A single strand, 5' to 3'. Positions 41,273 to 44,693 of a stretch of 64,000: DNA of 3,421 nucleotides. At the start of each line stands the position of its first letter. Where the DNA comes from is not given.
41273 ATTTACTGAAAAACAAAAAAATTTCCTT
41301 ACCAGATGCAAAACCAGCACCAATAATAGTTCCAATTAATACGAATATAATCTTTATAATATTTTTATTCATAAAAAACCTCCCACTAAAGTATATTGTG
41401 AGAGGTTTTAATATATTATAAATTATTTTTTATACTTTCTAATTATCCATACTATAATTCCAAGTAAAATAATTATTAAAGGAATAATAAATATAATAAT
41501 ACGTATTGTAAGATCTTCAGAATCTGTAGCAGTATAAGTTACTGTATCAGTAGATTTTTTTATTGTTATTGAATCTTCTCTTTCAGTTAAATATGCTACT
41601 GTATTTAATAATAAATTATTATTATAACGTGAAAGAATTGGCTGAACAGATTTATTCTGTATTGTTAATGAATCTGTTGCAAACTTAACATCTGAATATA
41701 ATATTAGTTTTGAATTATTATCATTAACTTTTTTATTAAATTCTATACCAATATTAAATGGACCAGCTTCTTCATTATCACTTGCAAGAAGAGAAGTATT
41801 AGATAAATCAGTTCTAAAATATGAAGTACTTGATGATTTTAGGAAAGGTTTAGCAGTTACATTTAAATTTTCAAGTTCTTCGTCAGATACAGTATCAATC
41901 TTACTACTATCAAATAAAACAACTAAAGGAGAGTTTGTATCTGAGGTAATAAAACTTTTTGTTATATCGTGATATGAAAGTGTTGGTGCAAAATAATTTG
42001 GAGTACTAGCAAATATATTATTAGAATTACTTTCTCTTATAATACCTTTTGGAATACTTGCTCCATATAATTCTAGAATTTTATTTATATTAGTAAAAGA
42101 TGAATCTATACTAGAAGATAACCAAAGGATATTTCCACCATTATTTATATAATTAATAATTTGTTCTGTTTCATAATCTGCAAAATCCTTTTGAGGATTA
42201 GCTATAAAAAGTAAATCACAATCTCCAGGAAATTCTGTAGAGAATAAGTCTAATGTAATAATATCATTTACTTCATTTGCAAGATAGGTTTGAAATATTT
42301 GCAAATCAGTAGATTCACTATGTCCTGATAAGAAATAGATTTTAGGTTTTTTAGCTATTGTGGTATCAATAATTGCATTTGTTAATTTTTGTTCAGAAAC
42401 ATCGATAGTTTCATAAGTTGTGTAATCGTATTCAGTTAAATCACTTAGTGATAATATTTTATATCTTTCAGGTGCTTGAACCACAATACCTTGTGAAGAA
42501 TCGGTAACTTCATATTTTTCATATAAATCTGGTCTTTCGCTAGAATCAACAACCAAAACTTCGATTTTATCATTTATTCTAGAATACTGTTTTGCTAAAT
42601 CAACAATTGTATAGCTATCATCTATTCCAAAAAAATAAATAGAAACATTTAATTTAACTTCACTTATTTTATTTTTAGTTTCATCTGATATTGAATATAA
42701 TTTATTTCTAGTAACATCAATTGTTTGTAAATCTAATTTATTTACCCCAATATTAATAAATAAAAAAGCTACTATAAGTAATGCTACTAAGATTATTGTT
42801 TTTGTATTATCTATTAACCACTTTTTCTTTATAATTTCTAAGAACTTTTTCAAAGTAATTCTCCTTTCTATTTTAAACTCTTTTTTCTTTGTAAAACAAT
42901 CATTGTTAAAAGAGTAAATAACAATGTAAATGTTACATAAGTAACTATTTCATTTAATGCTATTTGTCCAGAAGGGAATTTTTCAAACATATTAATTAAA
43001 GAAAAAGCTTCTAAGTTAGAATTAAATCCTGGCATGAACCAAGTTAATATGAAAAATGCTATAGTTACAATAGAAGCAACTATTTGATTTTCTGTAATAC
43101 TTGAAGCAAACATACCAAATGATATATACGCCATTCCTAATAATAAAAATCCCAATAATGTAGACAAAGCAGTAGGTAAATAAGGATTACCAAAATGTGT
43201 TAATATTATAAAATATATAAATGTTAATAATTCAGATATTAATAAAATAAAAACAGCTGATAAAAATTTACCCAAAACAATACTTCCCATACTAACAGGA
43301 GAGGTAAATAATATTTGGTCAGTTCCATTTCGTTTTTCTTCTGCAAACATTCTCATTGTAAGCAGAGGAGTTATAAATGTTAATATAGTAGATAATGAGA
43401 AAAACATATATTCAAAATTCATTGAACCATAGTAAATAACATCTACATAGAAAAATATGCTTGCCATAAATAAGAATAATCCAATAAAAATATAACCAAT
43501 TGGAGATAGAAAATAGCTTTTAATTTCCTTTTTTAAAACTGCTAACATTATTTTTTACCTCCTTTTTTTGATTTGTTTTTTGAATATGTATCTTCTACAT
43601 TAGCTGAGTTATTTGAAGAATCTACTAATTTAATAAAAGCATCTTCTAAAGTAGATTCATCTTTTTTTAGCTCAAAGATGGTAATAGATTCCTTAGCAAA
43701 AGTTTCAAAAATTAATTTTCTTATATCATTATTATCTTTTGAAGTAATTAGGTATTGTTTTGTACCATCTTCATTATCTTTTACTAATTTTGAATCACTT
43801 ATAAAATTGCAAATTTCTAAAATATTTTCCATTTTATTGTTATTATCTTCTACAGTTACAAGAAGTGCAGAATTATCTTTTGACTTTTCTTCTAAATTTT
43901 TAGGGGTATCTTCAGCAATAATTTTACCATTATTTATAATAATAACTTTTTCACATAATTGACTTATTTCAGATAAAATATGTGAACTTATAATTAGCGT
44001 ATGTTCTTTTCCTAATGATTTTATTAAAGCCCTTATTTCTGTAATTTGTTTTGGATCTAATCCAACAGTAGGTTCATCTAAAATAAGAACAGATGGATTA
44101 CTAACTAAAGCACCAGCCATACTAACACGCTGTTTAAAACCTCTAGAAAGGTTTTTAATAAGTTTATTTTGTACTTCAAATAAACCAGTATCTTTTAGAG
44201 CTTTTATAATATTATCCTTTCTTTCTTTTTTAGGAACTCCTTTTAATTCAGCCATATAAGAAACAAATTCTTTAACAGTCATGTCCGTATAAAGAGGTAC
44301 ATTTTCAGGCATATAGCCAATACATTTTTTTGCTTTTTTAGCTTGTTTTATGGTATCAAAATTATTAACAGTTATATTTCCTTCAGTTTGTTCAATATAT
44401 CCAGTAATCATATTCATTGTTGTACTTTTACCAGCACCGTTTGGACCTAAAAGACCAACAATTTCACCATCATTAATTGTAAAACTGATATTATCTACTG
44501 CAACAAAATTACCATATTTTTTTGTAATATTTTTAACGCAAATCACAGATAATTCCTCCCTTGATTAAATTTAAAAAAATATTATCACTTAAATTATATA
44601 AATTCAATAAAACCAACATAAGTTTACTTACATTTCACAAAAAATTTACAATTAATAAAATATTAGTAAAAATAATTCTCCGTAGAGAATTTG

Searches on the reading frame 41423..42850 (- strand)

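Call 58: search_protein_families(library=pfam, proteins=[window:41423-42850:-], max_evalue=0.001)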
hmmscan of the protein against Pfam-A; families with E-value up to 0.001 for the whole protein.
window:41423-42850:- (475 aa): 3 families
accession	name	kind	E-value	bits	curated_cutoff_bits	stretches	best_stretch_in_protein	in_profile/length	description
PF09822.16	ABC_transp_aux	-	9.1e-21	74.8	34.7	1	168-416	1-287/288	ABC-type uncharacterized transport system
PF23355.1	IFT52_GIFT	-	1.9e-05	24.3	27.2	1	184-267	19-104/246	IFT52 GIFT domain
PF23357.1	DUF7088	-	4.4e-05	24.1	27.8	1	49-114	2-79/105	Domain of unknown function (DUF7088)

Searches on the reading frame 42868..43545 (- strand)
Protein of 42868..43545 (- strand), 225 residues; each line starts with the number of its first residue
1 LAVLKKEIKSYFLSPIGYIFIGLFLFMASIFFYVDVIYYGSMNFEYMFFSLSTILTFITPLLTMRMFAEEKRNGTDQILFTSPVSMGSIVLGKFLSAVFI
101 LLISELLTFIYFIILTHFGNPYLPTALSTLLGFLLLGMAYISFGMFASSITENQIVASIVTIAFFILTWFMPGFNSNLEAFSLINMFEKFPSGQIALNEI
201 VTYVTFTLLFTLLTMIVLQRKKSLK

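Call 58: search_protein_families(library=pfam, proteins=[window:42868-43545:-], max_evalue=0.001)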
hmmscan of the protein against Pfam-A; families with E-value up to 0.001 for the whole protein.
window:42868-43545:- (225 aa): 5 families
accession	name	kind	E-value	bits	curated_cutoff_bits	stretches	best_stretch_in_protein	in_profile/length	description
PF12679.13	ABC2_membrane_2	-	4.9e-12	46.1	27.2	1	39-220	72-245/283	ABC-2 family transporter protein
PF12698.13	ABC2_membrane_3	-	6.1e-12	45.7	31.6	1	40-216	156-343/347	ABC-2 family transporter protein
PF13346.12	ABC2_membrane_5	-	4.8e-08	33.2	25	1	25-216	15-195/205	ABC-2 family transporter protein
PF12730.13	ABC2_membrane_4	-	2.9e-05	24.6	27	1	19-166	18-177/179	ABC-2 family transporter protein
PF01061.29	ABC2_membrane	-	6.6e-05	23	26.9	1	2-174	5-179/211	ABC-2 type transporter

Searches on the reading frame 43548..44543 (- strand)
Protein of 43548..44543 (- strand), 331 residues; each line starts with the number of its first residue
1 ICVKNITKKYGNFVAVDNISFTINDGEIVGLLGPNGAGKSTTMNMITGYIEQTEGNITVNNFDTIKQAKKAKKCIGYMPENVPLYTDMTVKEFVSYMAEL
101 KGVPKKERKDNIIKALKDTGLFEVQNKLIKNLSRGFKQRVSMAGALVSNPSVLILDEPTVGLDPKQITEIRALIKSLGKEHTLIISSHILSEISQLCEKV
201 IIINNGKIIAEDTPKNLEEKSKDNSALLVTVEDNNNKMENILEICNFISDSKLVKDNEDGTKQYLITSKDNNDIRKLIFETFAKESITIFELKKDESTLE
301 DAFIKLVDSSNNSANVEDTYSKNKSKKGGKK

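Call 58: search_protein_families(library=pfam, proteins=[window:43548-44543:-], max_evalue=0.001)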
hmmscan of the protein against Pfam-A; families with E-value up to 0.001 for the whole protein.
window:43548-44543:- (331 aa): 3 families
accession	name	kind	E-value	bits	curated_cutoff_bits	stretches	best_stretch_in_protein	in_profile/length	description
PF00005.33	ABC_tran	-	1.7e-33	116.6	25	1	17-159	2-136/137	ABC transporter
PF13304.12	AAA_21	-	5.9e-11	43.4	27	1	130-191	236-301/304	AAA domain, putative AbiEii toxin, Type IV TA system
PF02463.25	SMC_N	-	3.5e-05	23.8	40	1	27-194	25-203/220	RecF/RecN/SMC N terminal domain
